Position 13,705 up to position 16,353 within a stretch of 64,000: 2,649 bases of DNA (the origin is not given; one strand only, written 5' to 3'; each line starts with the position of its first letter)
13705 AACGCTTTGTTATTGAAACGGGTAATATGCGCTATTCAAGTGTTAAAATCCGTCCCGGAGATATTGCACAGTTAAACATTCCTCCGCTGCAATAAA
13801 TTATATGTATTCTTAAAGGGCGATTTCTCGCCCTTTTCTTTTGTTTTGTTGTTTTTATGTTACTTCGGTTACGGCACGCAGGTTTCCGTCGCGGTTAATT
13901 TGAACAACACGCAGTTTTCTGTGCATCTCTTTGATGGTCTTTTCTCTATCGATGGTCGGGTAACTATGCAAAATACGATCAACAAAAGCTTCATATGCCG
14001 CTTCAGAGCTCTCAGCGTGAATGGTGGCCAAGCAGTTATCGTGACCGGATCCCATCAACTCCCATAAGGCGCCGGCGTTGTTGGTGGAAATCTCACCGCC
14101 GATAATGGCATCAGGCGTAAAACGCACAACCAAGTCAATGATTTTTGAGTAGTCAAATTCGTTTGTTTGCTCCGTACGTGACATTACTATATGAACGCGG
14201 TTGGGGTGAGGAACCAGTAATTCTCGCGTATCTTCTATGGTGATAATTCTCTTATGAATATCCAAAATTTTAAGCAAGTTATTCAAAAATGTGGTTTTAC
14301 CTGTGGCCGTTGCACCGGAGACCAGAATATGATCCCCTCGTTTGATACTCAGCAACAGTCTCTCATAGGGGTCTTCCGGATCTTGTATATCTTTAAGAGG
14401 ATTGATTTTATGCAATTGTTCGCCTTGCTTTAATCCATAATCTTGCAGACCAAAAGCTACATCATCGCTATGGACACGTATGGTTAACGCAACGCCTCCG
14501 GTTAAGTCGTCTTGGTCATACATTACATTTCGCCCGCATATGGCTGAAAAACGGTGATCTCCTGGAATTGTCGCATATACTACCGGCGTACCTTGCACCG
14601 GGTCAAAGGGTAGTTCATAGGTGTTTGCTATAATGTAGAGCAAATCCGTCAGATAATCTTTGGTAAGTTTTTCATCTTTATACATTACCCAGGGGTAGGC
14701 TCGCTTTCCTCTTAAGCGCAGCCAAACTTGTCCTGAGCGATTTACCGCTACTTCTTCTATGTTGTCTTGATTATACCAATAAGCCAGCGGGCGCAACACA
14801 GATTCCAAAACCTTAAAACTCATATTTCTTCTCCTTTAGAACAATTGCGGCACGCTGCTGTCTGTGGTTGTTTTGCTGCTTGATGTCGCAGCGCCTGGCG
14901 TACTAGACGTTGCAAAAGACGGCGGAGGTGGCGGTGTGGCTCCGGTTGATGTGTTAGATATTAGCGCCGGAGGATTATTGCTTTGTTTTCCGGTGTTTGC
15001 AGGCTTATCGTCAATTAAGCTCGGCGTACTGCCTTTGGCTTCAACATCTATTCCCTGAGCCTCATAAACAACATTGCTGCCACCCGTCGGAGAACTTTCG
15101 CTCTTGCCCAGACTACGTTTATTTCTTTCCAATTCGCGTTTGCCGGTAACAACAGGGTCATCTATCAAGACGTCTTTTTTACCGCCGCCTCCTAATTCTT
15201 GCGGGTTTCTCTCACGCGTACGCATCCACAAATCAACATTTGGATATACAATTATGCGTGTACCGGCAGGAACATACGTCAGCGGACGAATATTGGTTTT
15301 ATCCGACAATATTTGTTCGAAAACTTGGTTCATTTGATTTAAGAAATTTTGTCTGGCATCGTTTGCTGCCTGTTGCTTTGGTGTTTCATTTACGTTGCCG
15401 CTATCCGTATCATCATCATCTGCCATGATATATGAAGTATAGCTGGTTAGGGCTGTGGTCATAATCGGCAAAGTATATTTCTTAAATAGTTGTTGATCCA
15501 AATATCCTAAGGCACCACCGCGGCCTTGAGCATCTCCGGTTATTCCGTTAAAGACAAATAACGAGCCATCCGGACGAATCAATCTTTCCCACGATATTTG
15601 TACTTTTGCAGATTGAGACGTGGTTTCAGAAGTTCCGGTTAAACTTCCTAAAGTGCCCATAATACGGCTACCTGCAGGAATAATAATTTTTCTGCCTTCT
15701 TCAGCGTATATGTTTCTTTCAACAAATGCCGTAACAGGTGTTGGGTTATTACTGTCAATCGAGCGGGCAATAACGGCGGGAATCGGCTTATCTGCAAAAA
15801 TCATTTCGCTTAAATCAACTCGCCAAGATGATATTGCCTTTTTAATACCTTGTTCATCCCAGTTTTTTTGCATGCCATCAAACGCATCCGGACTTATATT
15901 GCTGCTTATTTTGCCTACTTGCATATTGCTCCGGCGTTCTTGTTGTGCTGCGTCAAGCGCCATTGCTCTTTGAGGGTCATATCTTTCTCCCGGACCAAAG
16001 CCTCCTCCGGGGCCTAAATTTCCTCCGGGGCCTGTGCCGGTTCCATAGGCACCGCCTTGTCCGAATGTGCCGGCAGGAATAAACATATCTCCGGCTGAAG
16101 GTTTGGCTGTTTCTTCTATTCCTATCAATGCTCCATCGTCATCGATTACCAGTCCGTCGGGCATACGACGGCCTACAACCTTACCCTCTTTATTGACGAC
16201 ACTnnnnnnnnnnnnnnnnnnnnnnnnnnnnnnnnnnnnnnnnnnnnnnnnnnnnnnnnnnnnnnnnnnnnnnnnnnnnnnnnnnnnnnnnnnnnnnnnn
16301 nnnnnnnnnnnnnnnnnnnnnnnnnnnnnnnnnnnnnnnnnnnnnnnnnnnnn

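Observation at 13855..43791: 30-kb single-operon VirB-type T4SS with a Rickettsiales-like B8-B7-B8-B9 duplication, extreme gene gigantism and no coupling protein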

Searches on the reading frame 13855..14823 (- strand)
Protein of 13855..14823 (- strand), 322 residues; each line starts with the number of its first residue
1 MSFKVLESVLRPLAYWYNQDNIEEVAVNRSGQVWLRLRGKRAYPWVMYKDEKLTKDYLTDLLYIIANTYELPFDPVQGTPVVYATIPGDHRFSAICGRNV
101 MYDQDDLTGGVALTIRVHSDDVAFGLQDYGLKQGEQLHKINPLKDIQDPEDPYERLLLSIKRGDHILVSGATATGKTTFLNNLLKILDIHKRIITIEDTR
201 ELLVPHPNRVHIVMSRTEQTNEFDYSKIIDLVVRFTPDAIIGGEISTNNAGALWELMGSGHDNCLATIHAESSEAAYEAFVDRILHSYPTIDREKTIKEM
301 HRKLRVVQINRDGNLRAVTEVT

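Call 4: search_protein_families(library=pfam, proteins=[window:13855-14823:-], max_evalue=0.01)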
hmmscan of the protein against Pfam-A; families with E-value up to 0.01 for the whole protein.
window:13855-14823:- (322 aa): 5 families
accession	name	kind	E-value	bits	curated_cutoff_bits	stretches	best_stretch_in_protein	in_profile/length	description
PF00437.27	T2SSE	-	1.5e-21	77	24.9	1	164-276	143-251/370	Type II/IV secretion system protein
PF01580.24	FtsK_SpoIIIE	-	0.00024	21.1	24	1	161-184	36-60/221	FtsK/SpoIIIE family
PF13191.12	AAA_16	-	0.0042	18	32.6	1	160-198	19-58/167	AAA ATPase domain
PF12775.13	AAA_7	-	0.0052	16.8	25.8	0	158-191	28-61/181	P-loop containing dynein motor region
PF02367.23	TsaE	-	0.0067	16.8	26.6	0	154-193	12-51/128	Threonylcarbamoyl adenosine biosynthesis protein TsaE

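Call 24: search_solved_structures(query=window:13855-14823:-, max_evalue=0.001)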
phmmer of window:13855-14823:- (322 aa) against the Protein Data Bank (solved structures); distinct sequences matched with E-value up to 0.001: 20.
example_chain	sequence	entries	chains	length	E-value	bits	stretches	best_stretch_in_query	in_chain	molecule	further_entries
2gza_A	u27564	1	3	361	3e-17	65.9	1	10-286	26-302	Type IV secretion system protein VirB11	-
8rkd_E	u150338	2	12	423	6.8e-15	58.1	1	165-301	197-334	Pilus assembly ATPase CpaF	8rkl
8rjf_A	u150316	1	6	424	6.8e-15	58.1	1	165-301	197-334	Pilus assembly ATPase CpaF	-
9e24_A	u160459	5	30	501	1.1e-14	57.4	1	165-301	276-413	CpaF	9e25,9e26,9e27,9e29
6bge_A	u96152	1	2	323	1.8e-14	56.8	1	158-278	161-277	VirB11-like protein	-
1g6o_A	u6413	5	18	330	1.9e-14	56.7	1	158-278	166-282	CAG-ALPHA | virB11 homolog | Cag-alfa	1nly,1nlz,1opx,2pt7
4ii7_A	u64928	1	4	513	2.6e-13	52.9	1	160-274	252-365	FlaI ATPase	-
2oap_1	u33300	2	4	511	7.5e-13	51.4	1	154-271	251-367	Type II secretion system protein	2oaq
4ihq_A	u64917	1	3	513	1.8e-12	50.2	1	160-274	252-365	FlaI ATPase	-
6ojx_A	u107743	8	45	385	3e-09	39.6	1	155-290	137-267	Twitching motility pilus retraction ATPase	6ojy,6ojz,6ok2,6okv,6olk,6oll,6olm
5zfq_A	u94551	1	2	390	6.3e-09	38.5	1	163-288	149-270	Twitching motility pilus retraction protein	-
10my_A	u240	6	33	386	6.4e-09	38.5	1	158-307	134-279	PilT/PilU family type 4a pilus ATPase | Twitching motility protein PilT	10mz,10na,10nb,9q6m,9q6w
8dze_A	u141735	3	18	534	8.1e-08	34.9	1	167-294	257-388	BfpD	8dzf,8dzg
9n32_A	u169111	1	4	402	5.7e-07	32.1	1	143-293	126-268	PilU protein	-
5fl3_A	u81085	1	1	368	4.7e-06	29.1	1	158-286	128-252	PILI RETRACTION PROTEIN PILT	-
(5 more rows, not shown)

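Call 41: search_protein_families(library=ncbifam, proteins=[window:13855-14823:-], max_evalue=0.01)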
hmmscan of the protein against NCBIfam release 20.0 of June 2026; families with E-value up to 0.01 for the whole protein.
window:13855-14823:- (322 aa): 22 families
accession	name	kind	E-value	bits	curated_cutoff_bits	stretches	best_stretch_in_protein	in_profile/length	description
TIGR02788.1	VirB11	equivalog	8.4e-43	146.5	249.95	1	16-321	1-306/308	P-type DNA transfer ATPase VirB11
NF010475.0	PRK13900.1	equivalog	3.1e-35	121.8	389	1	2-321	4-322/333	type IV secretion system ATPase VirB11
NF010425.0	PRK13851.1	equivalog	1e-24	87.1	461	1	6-277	7-277/344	type IV secretion system protein VirB11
TIGR02782.1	TrbB_P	equivalog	4.1e-22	78.9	304.55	1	155-321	128-290/303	P-type conjugative transfer ATPase TrbB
TIGR03819.1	heli_sec_ATPase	hypoth_equivalog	8.2e-21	74.5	373.15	1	161-275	176-292/340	TadA family conjugal transfer-associated ATPase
NF058587.1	archaellum_moto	equivalog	1.9e-19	69.8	550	1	79-272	211-385/527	archaellum flagellar ATPase motor FlaI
NF010469.0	PRK13894.1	subfamily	3.7e-14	52.8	508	1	157-321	143-304/320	conjugal transfer ATPase TrbB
NF053672.1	bindosome_BasE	exception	3.7e-13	49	1000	1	167-272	274-380/512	bindosome assembly system ATPase subunit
NF041000.1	ATPase_ComGA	equivalog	9e-13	47.8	300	1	165-278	130-240/267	competence type IV pilus ATPase ComGA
NF010407.0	PRK13833.1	subfamily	1.9e-12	47.2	499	1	163-280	144-259/323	conjugal transfer protein TrbB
TIGR01420.1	pilT_fam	subfamily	5.1e-12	45.7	319.1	1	162-307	122-262/343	PilT/PilU family type 4a pilus ATPase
TIGR02525.1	plasmid_TraJ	equivalog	1.3e-07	31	368.3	1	150-308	139-293/372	plasmid transfer ATPase TraJ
NF053534.1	T4PilAsmATPsTfpB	equivalog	1.5e-06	26.9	850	1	165-271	338-440/584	type IV pilus assembly ATPase TfpB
TIGR02533.1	type_II_gspE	equivalog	2e-06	26.7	630.25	1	165-282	245-358/486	type II secretion system ATPase GspE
NF007755.0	PRK10436.1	equivalog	9.1e-06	24.6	617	1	165-273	221-325/465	type II secretion system protein GspE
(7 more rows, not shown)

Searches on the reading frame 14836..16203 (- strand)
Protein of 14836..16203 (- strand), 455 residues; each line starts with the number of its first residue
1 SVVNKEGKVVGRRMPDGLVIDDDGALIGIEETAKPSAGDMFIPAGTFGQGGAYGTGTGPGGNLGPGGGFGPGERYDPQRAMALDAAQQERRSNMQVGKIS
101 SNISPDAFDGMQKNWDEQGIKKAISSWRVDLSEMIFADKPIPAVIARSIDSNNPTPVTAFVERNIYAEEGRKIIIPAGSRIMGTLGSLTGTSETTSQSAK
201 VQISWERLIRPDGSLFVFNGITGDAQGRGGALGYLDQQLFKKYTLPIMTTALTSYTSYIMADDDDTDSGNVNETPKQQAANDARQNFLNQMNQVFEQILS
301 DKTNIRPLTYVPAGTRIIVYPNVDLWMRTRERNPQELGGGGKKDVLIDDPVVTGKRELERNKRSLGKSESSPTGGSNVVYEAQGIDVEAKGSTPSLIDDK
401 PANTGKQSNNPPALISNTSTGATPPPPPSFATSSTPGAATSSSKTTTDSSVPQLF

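Call 41: search_protein_families(library=ncbifam, proteins=[window:14836-16203:-], max_evalue=0.01)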
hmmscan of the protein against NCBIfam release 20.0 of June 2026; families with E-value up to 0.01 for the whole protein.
window:14836-16203:- (455 aa): 3 families
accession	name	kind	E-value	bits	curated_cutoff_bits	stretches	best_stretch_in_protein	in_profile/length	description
NF038092.1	T4SS_ComB10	equivalog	3.8e-32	111.4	300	1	122-329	11-213/225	DNA type IV secretion system protein ComB10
NF038091.1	T4SS_VirB10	equivalog_domain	1.8e-27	96.2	220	1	134-327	10-191/197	type IV secretion system protein VirB10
NF010405.0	PRK13831.1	subfamily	7.4e-14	51.5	386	1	141-320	251-420/433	IncP-type conjugal transfer protein TrbI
